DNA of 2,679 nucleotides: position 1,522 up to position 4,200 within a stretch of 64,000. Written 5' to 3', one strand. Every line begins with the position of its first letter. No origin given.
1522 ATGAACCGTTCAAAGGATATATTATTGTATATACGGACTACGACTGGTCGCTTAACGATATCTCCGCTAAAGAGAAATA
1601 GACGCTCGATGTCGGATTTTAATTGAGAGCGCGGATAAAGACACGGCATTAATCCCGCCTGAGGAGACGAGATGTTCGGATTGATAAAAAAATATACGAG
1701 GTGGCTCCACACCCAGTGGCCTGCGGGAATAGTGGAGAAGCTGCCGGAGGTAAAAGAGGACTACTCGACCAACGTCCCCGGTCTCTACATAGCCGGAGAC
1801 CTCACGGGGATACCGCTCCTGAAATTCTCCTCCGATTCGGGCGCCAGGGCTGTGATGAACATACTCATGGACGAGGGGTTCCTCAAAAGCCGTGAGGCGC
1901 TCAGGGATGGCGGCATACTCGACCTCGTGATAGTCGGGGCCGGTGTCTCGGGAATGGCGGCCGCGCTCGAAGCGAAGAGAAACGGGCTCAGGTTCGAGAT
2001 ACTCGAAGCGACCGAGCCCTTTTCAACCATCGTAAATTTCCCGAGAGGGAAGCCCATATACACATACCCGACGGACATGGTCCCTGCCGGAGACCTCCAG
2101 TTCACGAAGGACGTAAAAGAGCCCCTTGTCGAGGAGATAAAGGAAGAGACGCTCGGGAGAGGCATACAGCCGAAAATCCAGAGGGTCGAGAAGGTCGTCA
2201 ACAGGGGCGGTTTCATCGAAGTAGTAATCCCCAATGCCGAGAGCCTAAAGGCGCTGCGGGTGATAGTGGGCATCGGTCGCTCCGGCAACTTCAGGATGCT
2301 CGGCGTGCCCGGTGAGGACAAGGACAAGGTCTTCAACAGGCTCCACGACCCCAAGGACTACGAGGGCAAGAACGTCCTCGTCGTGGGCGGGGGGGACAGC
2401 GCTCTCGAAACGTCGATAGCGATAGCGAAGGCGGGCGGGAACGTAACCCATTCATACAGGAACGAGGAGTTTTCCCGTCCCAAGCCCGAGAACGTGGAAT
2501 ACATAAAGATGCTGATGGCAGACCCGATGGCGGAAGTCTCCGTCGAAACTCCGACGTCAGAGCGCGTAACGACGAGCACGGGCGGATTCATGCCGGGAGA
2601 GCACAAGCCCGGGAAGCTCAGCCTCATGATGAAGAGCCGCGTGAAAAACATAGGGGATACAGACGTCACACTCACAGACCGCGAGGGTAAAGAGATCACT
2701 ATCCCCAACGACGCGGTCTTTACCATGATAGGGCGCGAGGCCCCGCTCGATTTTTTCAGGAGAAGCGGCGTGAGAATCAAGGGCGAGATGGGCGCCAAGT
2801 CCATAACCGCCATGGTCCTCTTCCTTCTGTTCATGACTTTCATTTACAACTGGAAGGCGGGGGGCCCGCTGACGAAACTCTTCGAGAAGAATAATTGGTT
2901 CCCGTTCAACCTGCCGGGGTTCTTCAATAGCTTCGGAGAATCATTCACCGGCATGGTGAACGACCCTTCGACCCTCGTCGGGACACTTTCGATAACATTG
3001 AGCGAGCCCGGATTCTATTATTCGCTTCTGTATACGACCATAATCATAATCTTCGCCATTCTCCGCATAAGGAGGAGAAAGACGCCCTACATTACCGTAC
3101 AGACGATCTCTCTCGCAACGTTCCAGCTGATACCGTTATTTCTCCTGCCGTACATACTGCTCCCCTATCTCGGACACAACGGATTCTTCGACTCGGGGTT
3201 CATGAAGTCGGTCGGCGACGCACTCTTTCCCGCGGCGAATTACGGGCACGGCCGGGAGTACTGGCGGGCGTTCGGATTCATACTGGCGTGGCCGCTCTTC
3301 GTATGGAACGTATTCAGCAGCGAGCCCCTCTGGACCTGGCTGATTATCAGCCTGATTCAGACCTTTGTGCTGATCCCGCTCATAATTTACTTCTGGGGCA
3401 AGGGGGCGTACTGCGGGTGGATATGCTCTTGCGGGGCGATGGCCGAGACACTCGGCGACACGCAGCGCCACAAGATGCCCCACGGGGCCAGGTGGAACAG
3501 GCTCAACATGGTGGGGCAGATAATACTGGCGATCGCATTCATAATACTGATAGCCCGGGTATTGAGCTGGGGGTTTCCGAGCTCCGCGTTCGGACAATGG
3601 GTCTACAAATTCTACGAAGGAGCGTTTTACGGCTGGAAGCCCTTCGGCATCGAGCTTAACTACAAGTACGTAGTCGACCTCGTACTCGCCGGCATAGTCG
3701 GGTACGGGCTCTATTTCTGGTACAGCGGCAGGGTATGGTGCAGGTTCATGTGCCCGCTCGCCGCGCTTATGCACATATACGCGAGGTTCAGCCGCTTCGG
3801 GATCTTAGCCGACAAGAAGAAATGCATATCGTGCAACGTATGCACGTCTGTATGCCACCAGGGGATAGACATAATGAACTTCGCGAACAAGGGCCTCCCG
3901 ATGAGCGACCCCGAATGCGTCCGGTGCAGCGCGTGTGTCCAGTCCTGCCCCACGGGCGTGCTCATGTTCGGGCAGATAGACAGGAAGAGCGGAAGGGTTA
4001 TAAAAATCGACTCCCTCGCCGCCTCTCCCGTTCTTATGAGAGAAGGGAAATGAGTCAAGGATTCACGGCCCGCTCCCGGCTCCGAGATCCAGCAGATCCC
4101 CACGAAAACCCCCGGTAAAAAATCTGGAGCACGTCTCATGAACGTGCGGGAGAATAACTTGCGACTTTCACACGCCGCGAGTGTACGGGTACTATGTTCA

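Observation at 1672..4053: Flavoprotein reductase fused to a NapH/NosR-type membrane polyferredoxin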

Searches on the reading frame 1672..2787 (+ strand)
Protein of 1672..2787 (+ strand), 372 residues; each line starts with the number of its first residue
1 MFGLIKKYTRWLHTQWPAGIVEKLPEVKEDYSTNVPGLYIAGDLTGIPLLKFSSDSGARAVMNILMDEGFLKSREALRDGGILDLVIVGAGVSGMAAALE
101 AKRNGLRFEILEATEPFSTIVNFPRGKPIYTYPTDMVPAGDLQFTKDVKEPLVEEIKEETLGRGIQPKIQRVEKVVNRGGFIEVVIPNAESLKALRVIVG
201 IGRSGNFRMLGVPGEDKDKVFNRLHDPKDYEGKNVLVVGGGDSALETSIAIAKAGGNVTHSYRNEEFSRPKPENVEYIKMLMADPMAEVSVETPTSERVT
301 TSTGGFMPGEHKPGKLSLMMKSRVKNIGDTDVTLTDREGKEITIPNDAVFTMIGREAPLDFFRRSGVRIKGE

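Call 80: search_protein_families(library=ncbifam, proteins=[window:1672-2787:+], max_evalue=1e-8)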
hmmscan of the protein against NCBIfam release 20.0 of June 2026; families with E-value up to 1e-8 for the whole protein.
seq(372 aa): 4 families
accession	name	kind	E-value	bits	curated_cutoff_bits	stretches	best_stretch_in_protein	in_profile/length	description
TIGR04018.1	Bthiol_YpdA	hypoth_equivalog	4.8e-36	124.2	339.9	1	84-269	1-189/316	YpdA family putative bacillithiol disulfide reductase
TIGR01292.1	TRX_reduct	equivalog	5.1e-18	64.9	343.45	1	84-268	2-177/300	thioredoxin-disulfide reductase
TIGR03140.1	AhpF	equivalog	2.2e-14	52.9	502.9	0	169-258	287-378/515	alkyl hydroperoxide reductase subunit F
TIGR03143.1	AhpF_homolog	hypoth_equivalog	5.4e-11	41.8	687.65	1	82-271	4-182/555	putative alkyl hydroperoxide reductase F subunit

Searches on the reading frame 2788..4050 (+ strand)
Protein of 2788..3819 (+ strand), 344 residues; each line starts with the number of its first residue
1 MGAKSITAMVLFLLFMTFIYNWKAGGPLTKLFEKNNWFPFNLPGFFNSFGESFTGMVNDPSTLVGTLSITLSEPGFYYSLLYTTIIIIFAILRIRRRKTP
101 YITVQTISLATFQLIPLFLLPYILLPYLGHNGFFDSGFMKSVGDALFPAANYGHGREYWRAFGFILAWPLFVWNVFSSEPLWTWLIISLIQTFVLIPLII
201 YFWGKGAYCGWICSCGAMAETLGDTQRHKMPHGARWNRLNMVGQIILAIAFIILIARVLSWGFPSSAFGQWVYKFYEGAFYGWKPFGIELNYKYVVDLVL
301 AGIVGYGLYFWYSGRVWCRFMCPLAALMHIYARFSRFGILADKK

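Call 41: search_solved_structures(query=window:2788-3819:+, max_evalue=10, show_alignments=2)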
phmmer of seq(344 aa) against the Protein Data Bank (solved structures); distinct sequences matched with E-value up to 10: 0.

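Call 55: predict_structure(alignment_id=A5)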
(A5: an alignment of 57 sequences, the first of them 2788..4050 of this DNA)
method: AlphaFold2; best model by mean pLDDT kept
length: 421 residues; sequences in the alignment: 57
mean_pLDDT: 93.6   pTM: 0.90
mean pLDDT of the five models: 93.6, 92.9, 92.8, 92.0, 92.0
residues with pLDDT >= 90: 362; 70-90: 57; 50-70: 2; < 50: 0
segments of 3 or more residues with pLDDT < 50: none
pLDDT, mean of each block of 10 residues (from residue 1): 94 96 91 97 95 96 96 96 98 97 97 98 97 97 94 89 95 85 94 97 94 96 96 94 95 91 92 84 72 86 93 94 96 94 96 96 96 92 96 94 92 92 89
secondary structure, 60 per line:
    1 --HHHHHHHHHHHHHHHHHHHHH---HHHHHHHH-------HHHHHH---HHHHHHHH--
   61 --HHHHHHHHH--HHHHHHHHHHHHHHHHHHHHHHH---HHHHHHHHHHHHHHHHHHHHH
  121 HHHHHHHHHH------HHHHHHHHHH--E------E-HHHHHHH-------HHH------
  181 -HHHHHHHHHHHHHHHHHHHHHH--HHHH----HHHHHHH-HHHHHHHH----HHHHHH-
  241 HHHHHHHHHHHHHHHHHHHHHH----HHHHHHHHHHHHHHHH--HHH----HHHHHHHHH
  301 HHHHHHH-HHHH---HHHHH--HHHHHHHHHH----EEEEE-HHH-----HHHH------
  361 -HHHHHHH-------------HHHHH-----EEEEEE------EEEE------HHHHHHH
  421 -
elements in order: H3-23 H27-34 H42-47 H51-58 H63-71 H74-96 H100-130 H137-146 H158-164 H182-203 H206-209 H214-220 H222-229 H234-239 H241-262 H267-282 H292-307 H309-312 H316-320 H323-332 E337-341 H351-354 H362-368 H382-386 E392-397 E404-407 H414-420

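Call 58: fold_search(model_id=the predicted structure, library=pdb)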
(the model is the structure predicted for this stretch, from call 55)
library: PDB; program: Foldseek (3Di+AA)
matches with E <= 10: 21; with E <= 0.001: 0
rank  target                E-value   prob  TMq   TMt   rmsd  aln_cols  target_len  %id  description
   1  1jnr_B                4.3e-01  0.80  0.11  0.27   7.2       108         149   17  Structure of adenylylsulfate reductase from the hyperthermophilic Archaeoglobus fulgidus at 1.6 resolution (released 2002-02-27)
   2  5exe_B                8.3e-01  0.94  0.12  0.16   3.8        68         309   19  Crystal structure of oxalate oxidoreductase from Moorella thermoacetica bound with carboxy-TPP adduct (released 2015-12-30)
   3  5exe_E                9.5e-01  0.92  0.11  0.16   3.9        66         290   20  Crystal structure of oxalate oxidoreductase from Moorella thermoacetica bound with carboxy-TPP adduct (released 2015-12-30)
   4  5c4i_E                9.5e-01  0.92  0.12  0.16   3.9        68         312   19  Structure of an Oxalate Oxidoreductase (released 2015-07-01)
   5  5t5i_F                1.0e+00  0.66  0.12  0.14  10.5        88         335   19  TUNGSTEN-CONTAINING FORMYLMETHANOFURAN DEHYDROGENASE FROM METHANOTHERMOBACTER WOLFEII, ORTHORHOMBIC FORM AT 1.9 A (released 2016-10-19)
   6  5t5i_N                1.0e+00  0.44  0.13  0.17  10.4       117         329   16  TUNGSTEN-CONTAINING FORMYLMETHANOFURAN DEHYDROGENASE FROM METHANOTHERMOBACTER WOLFEII, ORTHORHOMBIC FORM AT 1.9 A (released 2016-10-19)
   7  8a8o_D                1.3e+00  0.75  0.11  0.39   5.4        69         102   26  PAPS reductase from Methanothermococcus thermolithotrophicus refined to 1.45 A (released 2023-04-26)
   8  5c4i_B                1.5e+00  0.85  0.12  0.16   3.9        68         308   19  Structure of an Oxalate Oxidoreductase (released 2015-07-01)
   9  5t5m_F                1.7e+00  0.82  0.12  0.14   6.4        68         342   22  TUNGSTEN-CONTAINING FORMYLMETHANOFURAN DEHYDROGENASE FROM METHANOTHERMOBACTER WOLFEII, TRIGONAL FORM AT 2.5 A. (released 2016-10-19)
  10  5t61_v                1.9e+00  0.33  0.13  0.15   9.1       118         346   17  TUNGSTEN-CONTAINING FORMYLMETHANOFURAN DEHYDROGENASE FROM METHANOTHERMOBACTER WOLFEII, TRICLINIC FORM AT 2.55 A (released 2016-10-19)
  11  5t61_R                1.9e+00  0.33  0.12  0.15  10.0       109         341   21  TUNGSTEN-CONTAINING FORMYLMETHANOFURAN DEHYDROGENASE FROM METHANOTHERMOBACTER WOLFEII, TRICLINIC FORM AT 2.55 A (released 2016-10-19)
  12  5t61_j                2.0e+00  0.30  0.12  0.15  10.0       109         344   21  TUNGSTEN-CONTAINING FORMYLMETHANOFURAN DEHYDROGENASE FROM METHANOTHERMOBACTER WOLFEII, TRICLINIC FORM AT 2.55 A (released 2016-10-19)
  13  8a8o_C                2.3e+00  0.54  0.11  0.40   5.4        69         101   26  PAPS reductase from Methanothermococcus thermolithotrophicus refined to 1.45 A (released 2023-04-26)
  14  5exd_B                2.4e+00  0.72  0.11  0.16   3.8        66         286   20  Crystal structure of oxalate oxidoreductase from Moorella thermoacetica bound with carboxy-di-oxido-methyl-TPP (COOM-T (released 2015-12-30)
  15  9eri_B                2.8e+00  0.44  0.09  0.11   4.6        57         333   28  Cryo-EM structure of sodium pumping Rnf complex from Acetobacterium woodii bound to NADH (released 2025-03-05)
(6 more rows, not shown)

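Call 82: search_protein_families(library=ncbifam, proteins=[window:2788-3819:+], max_evalue=1)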
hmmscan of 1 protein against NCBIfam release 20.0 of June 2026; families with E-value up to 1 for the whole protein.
seq(344 aa): 3 families
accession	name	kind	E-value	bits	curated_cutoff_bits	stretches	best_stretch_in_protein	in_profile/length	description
NF046105.1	TransRegNosR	equivalog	8.1e-07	27.7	1000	1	171-341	470-623/680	transcriptional regulator NosR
TIGR02163.1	napH_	subfamily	0.00016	21.3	213.05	1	165-342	41-198/255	NapH/MauN family ferredoxin-type protein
NF007013.0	PRK09477.1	equivalog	0.18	10.8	234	1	301-327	89-114/286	quinol dehydrogenase ferredoxin subunit NapH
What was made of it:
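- On NapH/MauN (TIGR02163; PRK09477): The membrane module alone scores 21.3 bits (call 82).
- On CcoG/FixG: No CcoG family hit at E ≤ 1 for the membrane module (call 82).
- Closest known: NosR / NirI and RdhC. Same: NosR is the best curated match for the membrane module alone (E 8e-7, call 82).
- Closest known: CcoG / FixG / RdxA cupric reductase. Different: No CcoG model hit (call 82), no Ig-like domain and no copper-handling context.
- The membrane module alone matches only NosR (E 8e-7) and NapH/MauN (E 1.6e-4) (call 82). The membrane module alone matches NosR and NapH but no CcoG model at E ≤ 1 (call 82).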
